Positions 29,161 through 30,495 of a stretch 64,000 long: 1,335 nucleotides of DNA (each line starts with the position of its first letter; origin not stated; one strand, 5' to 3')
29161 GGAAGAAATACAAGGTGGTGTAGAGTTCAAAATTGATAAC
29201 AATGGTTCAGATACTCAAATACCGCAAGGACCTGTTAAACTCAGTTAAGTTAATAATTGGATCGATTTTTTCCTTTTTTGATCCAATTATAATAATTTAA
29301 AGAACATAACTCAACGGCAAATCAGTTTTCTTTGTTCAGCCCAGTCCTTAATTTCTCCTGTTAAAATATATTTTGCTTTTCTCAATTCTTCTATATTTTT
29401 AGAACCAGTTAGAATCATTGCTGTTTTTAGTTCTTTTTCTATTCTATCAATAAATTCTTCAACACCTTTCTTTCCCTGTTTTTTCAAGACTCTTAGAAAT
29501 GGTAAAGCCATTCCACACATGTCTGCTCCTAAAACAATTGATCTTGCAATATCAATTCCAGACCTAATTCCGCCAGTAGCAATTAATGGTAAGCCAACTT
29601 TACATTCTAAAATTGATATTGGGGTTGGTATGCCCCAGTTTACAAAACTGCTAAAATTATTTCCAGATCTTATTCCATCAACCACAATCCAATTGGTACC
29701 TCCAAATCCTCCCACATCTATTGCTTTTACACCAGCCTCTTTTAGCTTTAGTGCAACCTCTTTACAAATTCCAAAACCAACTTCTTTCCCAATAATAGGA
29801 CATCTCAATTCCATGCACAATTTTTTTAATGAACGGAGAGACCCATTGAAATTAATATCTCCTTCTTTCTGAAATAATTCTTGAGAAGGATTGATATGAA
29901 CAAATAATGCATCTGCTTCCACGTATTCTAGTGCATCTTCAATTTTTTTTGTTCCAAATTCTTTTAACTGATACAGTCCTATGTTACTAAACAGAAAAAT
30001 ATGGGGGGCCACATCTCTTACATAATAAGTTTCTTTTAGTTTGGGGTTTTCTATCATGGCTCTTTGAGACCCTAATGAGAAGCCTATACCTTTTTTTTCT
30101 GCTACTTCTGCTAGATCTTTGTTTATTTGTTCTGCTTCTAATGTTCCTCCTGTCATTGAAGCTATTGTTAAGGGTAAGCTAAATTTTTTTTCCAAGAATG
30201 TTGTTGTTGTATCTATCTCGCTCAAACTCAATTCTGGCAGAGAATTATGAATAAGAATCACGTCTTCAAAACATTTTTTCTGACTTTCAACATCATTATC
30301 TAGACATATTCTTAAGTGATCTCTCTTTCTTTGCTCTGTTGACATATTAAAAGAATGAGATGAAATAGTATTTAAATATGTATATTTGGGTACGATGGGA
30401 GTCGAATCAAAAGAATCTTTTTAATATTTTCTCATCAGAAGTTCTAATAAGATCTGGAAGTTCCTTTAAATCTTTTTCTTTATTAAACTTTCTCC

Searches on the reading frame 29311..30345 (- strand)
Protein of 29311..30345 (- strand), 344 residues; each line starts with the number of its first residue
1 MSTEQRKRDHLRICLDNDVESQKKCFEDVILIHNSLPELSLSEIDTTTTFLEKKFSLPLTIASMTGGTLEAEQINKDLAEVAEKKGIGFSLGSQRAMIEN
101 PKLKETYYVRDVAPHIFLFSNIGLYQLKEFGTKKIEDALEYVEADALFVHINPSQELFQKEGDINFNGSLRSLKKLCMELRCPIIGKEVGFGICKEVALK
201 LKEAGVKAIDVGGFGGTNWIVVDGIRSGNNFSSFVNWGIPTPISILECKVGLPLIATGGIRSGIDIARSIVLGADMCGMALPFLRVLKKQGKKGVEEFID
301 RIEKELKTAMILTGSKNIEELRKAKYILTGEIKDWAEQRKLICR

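Call 37: find_encoding_contigs(protein=window:29311-30345:-, flank=10000, max_places=1)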
Protein window:29311-30345:- (344 aa): 5 contigs read that carry it; 1 place shown.
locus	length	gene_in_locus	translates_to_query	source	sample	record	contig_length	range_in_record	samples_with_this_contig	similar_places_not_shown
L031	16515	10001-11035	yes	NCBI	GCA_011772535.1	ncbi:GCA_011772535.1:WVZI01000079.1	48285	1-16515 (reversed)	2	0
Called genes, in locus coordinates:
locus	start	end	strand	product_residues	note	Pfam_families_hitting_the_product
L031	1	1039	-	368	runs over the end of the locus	PF02005:TRM, PF02475:TRM5-TYW2_MTfase (weak)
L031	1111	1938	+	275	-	-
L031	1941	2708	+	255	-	PF01978:TrmB, PF11495:TrmB_EBD_N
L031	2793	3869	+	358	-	PF00348:polyprenyl_synt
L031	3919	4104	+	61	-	-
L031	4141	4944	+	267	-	PF00696:AA_kinase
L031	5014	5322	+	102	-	-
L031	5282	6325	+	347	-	PF00288:GHMP_kinases_N, PF08544:GHMP_kinases_C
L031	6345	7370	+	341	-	PF22700:MVD-like_N, PF00288:GHMP_kinases_N, PF18376:MDD_C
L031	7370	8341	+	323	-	PF00288:GHMP_kinases_N, PF08544:GHMP_kinases_C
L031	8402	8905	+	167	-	PF03692:CxxCxxCC (weak)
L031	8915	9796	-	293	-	PF01551:Peptidase_M23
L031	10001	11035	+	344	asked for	PF01070:FMN_dh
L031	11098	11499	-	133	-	-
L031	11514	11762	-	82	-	-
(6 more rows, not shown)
